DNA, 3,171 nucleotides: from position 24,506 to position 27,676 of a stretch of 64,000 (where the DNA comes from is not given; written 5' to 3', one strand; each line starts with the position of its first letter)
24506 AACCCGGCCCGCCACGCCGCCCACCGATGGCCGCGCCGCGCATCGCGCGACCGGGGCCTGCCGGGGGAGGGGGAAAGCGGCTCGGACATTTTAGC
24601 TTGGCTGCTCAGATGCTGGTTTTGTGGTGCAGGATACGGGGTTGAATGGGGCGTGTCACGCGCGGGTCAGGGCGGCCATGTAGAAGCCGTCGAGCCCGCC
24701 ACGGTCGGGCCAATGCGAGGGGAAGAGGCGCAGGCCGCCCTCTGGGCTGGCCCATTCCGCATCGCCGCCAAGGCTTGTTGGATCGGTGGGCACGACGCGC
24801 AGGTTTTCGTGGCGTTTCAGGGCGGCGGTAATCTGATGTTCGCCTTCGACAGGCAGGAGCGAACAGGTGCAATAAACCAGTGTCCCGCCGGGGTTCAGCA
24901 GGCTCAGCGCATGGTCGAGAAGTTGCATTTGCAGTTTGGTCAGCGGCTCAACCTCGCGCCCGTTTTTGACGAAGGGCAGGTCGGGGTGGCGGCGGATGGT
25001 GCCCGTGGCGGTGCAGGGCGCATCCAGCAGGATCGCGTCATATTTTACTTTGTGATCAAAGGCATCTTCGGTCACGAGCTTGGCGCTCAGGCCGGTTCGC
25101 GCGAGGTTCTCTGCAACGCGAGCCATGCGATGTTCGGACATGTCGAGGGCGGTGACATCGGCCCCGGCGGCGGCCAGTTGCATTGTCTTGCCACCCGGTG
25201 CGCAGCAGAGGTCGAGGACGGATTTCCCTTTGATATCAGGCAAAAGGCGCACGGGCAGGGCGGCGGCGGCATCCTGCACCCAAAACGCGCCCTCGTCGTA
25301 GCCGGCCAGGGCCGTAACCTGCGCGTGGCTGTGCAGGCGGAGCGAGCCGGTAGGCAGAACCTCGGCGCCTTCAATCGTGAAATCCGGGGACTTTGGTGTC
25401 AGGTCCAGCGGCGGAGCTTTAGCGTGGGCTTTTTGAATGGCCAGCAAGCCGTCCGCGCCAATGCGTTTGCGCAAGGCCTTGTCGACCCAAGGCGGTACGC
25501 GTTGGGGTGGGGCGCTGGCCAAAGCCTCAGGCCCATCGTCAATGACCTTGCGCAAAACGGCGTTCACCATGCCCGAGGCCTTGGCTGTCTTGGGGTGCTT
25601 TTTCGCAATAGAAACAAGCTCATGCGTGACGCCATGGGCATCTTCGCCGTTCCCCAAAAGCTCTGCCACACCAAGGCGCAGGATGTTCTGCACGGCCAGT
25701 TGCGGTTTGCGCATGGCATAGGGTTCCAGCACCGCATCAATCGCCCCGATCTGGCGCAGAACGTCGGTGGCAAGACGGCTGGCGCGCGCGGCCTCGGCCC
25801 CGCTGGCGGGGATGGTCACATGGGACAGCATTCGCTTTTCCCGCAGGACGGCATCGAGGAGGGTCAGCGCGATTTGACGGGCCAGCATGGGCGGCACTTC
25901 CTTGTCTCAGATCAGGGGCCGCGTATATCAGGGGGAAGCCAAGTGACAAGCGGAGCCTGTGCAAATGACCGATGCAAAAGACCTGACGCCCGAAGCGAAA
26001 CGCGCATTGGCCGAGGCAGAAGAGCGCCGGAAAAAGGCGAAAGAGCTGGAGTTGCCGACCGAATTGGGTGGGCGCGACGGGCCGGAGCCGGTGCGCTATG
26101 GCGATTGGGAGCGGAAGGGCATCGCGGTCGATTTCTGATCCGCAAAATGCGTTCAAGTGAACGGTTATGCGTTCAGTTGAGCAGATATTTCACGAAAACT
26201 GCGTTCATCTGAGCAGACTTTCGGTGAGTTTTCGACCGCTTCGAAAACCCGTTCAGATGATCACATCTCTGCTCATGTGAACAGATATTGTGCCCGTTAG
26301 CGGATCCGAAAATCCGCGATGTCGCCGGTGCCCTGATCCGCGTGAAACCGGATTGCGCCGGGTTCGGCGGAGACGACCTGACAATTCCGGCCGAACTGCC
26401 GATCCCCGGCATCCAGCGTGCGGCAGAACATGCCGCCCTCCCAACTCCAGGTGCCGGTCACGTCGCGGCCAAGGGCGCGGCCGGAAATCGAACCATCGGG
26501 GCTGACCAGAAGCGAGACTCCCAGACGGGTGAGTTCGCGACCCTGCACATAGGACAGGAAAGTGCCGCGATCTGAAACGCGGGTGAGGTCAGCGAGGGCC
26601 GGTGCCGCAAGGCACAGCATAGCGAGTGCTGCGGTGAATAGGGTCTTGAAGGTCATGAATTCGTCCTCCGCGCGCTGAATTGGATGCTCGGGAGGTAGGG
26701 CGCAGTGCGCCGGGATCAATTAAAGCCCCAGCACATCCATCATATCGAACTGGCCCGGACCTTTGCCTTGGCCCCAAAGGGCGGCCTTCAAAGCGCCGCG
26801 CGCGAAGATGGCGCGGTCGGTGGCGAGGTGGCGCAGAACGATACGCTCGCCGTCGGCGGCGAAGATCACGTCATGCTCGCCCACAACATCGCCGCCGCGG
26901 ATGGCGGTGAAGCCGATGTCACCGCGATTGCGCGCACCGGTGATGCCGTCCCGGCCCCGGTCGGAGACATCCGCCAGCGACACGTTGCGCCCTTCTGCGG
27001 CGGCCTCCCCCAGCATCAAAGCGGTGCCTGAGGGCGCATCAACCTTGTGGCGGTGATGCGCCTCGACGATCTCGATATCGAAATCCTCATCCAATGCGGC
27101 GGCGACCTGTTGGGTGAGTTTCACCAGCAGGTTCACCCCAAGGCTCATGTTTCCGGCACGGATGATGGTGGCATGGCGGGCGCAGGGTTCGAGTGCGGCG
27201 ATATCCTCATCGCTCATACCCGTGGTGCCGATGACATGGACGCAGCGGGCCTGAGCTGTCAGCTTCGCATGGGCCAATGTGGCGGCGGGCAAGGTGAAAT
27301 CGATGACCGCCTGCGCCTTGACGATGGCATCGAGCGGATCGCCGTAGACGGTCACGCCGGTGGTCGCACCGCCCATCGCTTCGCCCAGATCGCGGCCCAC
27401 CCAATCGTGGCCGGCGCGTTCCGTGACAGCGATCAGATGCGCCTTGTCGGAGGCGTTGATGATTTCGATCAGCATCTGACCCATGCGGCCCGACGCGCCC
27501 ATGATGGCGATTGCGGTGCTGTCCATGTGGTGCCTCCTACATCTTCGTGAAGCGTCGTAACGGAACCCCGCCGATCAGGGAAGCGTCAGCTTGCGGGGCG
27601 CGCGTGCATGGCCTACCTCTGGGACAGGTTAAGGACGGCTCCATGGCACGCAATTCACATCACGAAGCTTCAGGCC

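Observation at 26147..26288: Five-copy palindrome array between convergent genes: candidate uncharacterised chromosomal protein-loading site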

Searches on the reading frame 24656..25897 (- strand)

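Call 72: search_protein_families(library=pfam, proteins=[window:24656-25897:-], max_evalue=0.001)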
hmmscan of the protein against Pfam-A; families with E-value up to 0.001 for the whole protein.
window:24656-25897:- (413 aa): 10 families
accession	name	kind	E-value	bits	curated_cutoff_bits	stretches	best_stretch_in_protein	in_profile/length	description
PF01189.24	Methyltr_RsmB-F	-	3e-45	154.8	27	1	223-410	8-198/199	16S rRNA methyltransferase RsmB/F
PF01029.23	NusB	-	1.9e-15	57.9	23.1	1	5-119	2-132/133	NusB family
PF13847.12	Methyltransf_31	-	2.9e-08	34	27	1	223-352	3-114/145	Methyltransferase domain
PF13649.12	Methyltransf_25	-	6e-08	33.7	27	1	227-289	1-68/97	Methyltransferase domain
PF13489.12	Methyltransf_23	-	3.2e-06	27.4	27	1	208-345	6-119/164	Methyltransferase domain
PF05175.20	MTS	-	3.4e-06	27.3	23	1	209-300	17-113/170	Methyltransferase small domain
PF01728.25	FtsJ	-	0.00012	22.5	24.1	1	221-341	20-136/181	FtsJ-like methyltransferase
PF09445.16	Methyltransf_15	-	0.00012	22.1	22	1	226-274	3-51/165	RNA cap guanine-N2 methyltransferase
PF08242.18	Methyltransf_12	-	0.00033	21.7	30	0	228-290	1-70/98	Methyltransferase domain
PF08241.18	Methyltransf_11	-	0.0009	20.3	21.2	0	228-283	1-55/95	Methyltransferase domain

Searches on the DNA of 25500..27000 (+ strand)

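Call 6: search_rna_families(source=window, start=25500, end=27000, threshold=evalue, max_evalue=10)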
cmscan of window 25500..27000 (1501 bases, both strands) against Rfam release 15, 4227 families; matches with E-value up to 10: 8.
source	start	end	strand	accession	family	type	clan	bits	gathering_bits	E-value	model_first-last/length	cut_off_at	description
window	26253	26289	-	RF00320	snoZ185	Gene; snRNA; snoRNA; CD-box;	-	20.8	50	0.17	44-80/86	no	Small nucleolar RNA Z185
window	26204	26266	-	RF00727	bantam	Gene; miRNA;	CL00091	17.5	61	5.2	1-82/82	no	bantam microRNA precursor family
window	25572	25624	+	RF02401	ClpQY_promoter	Cis-reg;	-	16.6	42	0.99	1-57/57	no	ClpQY promoter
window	25768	25910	+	RF01969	RMST_8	Gene; lncRNA;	-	15.9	80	5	1-143/143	no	Rhabdomyosarcoma 2 associated transcript conserved region 8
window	25715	25790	+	RF01930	bxd_2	Gene; lncRNA;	-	15.3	80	1.4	1-91/91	no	Bithoraxoid conserved region 2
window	26179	26302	-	RF01396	isrN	Gene; sRNA;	-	13.4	44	4.6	1-143/143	no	isrN Hfq binding RNA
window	26159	26242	-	RF00292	snoTBR5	Gene; snRNA; snoRNA; CD-box;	-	13.3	44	8.7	1-94/94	no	Small nucleolar RNA TBR5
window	26820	26909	+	RF02571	Mcr7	Gene; sRNA;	-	12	380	3.6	1-351/351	no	mcr7 sRNA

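Call 63: search_dna_similar(query=window:26139-26296:+, collection=plasmids, mode=distant, max_evalue=0.001, max_rows=10)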
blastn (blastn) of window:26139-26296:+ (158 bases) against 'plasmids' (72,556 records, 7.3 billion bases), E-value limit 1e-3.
No match.

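Call 64: search_dna_similar(query=window:26139-26296:+, collection=phages, mode=distant, max_evalue=0.001, max_rows=10)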
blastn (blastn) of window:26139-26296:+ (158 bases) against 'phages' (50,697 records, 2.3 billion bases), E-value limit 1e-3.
No match.

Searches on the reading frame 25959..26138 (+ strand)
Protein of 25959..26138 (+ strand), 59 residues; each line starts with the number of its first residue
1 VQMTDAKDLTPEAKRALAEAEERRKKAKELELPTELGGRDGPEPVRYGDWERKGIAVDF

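Call 72: search_protein_families(library=pfam, proteins=[window:25959-26138:+], max_evalue=0.001)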
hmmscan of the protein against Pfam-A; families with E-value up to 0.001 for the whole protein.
window:25959-26138:+ (59 aa): 1 family
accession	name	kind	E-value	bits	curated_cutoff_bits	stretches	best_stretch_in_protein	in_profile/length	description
PF07896.17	DUF1674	-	2.8e-16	60.1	23.5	1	12-59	3-50/50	Protein of unknown function (DUF1674)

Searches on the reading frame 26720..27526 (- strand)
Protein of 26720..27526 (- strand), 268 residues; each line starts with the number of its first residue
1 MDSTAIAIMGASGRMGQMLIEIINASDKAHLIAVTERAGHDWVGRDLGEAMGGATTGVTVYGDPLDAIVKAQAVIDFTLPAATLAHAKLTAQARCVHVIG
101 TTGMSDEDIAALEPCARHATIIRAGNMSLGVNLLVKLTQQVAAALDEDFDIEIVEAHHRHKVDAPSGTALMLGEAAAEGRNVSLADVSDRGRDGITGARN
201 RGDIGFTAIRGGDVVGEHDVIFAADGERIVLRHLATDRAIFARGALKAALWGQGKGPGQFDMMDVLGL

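Call 72: search_protein_families(library=pfam, proteins=[window:26720-27526:-], max_evalue=0.001)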
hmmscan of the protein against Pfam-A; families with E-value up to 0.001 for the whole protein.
window:26720-27526:- (268 aa): 2 families
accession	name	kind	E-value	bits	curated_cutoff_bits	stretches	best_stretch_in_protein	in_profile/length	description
PF05173.19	DapB_C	-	1.2e-43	148.4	27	1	130-266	1-121/121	Dihydrodipicolinate reductase, C-terminus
PF01113.26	DapB_N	-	1.7e-32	112.5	25.6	1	5-127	2-124/124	Dihydrodipicolinate reductase, N-terminus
